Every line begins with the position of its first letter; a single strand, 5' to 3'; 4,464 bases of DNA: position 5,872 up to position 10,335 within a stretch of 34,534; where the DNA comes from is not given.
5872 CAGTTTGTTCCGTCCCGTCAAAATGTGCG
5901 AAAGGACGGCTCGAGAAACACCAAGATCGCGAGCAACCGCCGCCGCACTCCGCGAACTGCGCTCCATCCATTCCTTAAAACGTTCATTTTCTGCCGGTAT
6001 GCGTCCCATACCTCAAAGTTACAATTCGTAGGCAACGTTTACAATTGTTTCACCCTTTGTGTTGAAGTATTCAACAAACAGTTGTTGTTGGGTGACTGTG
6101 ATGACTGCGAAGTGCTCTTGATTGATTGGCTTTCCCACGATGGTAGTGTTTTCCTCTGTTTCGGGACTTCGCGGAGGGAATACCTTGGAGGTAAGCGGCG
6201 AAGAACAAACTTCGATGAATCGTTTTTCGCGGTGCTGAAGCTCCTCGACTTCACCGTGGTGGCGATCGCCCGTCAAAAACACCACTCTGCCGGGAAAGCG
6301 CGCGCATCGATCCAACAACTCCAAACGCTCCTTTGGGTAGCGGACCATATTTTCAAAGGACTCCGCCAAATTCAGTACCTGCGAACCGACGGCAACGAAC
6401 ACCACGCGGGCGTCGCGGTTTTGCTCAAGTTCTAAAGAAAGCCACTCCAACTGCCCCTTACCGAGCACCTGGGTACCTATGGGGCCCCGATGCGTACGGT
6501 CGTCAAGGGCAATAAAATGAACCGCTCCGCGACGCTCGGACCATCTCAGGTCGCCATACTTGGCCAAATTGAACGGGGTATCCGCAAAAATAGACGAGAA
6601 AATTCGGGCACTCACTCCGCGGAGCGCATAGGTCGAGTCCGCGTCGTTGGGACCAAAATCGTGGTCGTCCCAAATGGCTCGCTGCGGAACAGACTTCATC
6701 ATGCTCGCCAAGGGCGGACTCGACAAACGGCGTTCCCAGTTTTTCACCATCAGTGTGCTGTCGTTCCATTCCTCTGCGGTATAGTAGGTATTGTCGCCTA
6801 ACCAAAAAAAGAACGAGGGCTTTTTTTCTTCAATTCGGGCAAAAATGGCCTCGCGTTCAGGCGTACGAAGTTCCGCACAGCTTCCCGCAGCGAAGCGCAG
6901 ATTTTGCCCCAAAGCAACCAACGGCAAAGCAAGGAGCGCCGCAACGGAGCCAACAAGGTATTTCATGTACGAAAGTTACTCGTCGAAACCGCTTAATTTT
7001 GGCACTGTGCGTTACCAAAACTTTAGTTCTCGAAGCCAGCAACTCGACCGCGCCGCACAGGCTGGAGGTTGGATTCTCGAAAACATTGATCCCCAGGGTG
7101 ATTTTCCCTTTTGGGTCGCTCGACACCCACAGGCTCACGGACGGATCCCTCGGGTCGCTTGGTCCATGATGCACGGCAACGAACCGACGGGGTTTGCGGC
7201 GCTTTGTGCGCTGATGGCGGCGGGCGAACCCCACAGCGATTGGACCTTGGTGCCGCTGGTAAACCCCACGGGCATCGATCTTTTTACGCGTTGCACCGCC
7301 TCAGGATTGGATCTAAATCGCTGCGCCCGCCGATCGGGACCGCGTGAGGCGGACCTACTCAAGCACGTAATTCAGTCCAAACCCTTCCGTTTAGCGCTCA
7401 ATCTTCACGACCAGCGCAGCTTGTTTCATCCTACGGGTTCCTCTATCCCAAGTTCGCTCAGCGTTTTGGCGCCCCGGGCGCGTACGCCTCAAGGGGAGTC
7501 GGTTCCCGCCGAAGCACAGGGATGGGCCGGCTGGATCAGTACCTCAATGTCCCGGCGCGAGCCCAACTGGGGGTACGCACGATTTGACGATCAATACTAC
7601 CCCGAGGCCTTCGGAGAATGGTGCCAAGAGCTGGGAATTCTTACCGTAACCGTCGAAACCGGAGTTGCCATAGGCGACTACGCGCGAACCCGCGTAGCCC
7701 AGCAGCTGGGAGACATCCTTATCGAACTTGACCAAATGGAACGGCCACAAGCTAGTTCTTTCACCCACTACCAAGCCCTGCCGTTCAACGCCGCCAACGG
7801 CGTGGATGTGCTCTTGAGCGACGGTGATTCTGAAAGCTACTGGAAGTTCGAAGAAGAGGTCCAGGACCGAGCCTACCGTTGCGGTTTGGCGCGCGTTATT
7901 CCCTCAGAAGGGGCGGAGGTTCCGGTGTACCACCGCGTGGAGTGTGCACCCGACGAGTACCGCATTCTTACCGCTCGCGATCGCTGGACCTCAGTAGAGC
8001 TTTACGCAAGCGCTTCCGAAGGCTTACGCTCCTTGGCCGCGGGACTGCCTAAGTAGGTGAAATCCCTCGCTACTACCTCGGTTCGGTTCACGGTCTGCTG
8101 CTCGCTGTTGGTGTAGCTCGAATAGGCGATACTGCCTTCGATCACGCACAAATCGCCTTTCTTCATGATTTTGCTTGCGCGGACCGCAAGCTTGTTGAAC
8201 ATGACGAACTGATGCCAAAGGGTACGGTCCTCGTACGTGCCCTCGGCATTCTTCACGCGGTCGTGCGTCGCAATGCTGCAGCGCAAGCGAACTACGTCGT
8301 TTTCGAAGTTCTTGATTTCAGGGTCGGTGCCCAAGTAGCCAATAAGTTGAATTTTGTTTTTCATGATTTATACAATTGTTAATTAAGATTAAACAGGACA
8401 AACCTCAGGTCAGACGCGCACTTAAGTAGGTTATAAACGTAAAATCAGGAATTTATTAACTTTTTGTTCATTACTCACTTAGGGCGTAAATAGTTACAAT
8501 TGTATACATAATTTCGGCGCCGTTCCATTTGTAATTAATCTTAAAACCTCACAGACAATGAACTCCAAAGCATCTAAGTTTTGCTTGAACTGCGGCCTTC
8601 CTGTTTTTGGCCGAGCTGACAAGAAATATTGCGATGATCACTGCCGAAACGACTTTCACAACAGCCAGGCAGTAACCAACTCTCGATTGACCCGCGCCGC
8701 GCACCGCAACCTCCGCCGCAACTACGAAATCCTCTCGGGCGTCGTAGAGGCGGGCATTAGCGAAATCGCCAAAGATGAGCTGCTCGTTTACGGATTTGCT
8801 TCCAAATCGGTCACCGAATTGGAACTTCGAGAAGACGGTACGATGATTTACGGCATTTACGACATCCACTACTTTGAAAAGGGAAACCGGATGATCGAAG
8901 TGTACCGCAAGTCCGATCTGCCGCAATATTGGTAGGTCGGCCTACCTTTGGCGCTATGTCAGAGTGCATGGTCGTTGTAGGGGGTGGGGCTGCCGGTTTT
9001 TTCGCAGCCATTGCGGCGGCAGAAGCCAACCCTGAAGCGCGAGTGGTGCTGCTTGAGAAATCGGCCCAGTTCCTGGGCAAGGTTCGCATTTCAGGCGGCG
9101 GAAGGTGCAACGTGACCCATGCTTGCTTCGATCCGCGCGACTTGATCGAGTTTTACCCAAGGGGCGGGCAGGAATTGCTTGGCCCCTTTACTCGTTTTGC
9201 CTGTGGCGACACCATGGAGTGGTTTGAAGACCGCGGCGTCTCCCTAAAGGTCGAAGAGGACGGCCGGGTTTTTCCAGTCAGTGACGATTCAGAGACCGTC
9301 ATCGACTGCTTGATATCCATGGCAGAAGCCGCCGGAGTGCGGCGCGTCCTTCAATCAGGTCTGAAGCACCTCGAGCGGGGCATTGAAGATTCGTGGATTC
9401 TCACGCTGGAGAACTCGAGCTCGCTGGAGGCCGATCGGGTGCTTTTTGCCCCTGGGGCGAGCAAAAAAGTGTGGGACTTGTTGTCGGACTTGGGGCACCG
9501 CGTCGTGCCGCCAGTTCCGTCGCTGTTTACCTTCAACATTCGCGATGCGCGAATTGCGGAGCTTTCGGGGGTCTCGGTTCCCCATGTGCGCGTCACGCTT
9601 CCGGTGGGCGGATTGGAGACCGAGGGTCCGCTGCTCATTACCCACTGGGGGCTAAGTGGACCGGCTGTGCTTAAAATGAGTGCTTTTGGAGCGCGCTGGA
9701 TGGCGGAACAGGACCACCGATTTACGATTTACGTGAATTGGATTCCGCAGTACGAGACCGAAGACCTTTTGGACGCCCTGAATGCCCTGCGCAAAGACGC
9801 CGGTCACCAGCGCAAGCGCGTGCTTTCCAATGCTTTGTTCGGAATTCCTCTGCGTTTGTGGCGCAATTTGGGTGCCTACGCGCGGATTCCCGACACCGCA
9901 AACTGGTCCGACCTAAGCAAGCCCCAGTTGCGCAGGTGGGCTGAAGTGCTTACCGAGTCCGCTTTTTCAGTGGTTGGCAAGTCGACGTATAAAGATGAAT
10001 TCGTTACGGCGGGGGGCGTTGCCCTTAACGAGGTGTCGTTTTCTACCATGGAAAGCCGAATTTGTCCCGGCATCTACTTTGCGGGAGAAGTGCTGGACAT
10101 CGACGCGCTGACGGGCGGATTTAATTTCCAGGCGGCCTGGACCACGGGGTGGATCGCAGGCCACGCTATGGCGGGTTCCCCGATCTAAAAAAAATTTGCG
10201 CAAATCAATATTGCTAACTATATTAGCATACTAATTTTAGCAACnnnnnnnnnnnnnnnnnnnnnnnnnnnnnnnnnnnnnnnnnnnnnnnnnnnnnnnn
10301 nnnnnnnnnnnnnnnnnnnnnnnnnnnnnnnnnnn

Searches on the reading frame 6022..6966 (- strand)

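Call 46: search_protein_families(library=pfam, proteins=[window:6022-6966:-], max_evalue=0.001)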
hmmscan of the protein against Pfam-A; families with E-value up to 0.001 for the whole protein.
window:6022-6966:- (315 aa): 1 family
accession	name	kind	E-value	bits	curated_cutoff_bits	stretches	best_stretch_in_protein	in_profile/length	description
PF09423.15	PhoD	-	1.9e-14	54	27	1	164-275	183-308/343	PhoD-like phosphatase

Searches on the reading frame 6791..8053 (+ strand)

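Call 46: search_protein_families(library=pfam, proteins=[window:6791-8053:+], max_evalue=0.001)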
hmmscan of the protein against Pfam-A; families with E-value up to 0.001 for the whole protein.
window:6791-8053:+ (421 aa): 1 family
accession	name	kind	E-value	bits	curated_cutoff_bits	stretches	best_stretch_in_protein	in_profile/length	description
PF24827.1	AstE_AspA_cat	-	4.9e-05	23.4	25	1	127-206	11-104/192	Succinylglutamate desuccinylase/Aspartoacylase catalytic domain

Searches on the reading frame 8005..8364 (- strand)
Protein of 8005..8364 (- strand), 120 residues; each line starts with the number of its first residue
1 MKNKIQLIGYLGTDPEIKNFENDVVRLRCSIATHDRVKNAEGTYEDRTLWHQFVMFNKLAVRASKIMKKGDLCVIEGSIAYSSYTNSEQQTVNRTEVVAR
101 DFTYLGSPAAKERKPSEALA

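Call 46: search_protein_families(library=pfam, proteins=[window:8005-8364:-], max_evalue=0.001)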
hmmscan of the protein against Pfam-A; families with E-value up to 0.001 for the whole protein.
window:8005-8364:- (120 aa): 1 family
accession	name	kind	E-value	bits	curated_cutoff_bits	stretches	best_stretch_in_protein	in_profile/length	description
PF00436.31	SSB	-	2.7e-23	82.5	26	1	3-103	2-102/104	Single-strand binding protein family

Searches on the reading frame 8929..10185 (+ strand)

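Call 47: search_protein_families(library=pfam, proteins=[window:8929-10185:+], max_evalue=0.001)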
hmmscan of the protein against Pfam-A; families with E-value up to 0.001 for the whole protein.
window:8929-10185:+ (419 aa): 7 families
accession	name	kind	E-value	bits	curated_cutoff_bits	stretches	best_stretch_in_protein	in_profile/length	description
PF03486.20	HI0933_like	-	1.6e-68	231.2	50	1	14-412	3-243/244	HI0933-like protein Rossmann domain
PF22780.1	HI0933_like_1st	-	2e-27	96.5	27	1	196-359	1-165/165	HI0933-like protein barrel and H2TH domain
PF00890.30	FAD_binding_2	-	2.9e-09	37.1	20.4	1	15-113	3-108/414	FAD binding domain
PF01266.30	DAO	-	1.8e-05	24.9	27.9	0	15-47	3-33/353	FAD dependent oxidoreductase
PF07992.20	Pyr_redox_2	-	4.7e-05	23.4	26.1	0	14-49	3-36/291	Pyridine nucleotide-disulphide oxidoreductase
PF12831.13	FAD_oxidored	-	6.8e-05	22.8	27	1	15-46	3-32/416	FAD dependent oxidoreductase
PF13450.12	NAD_binding_8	-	0.00073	20.2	21.9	0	16-50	1-33/68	NAD(P)-binding Rossmann-like domain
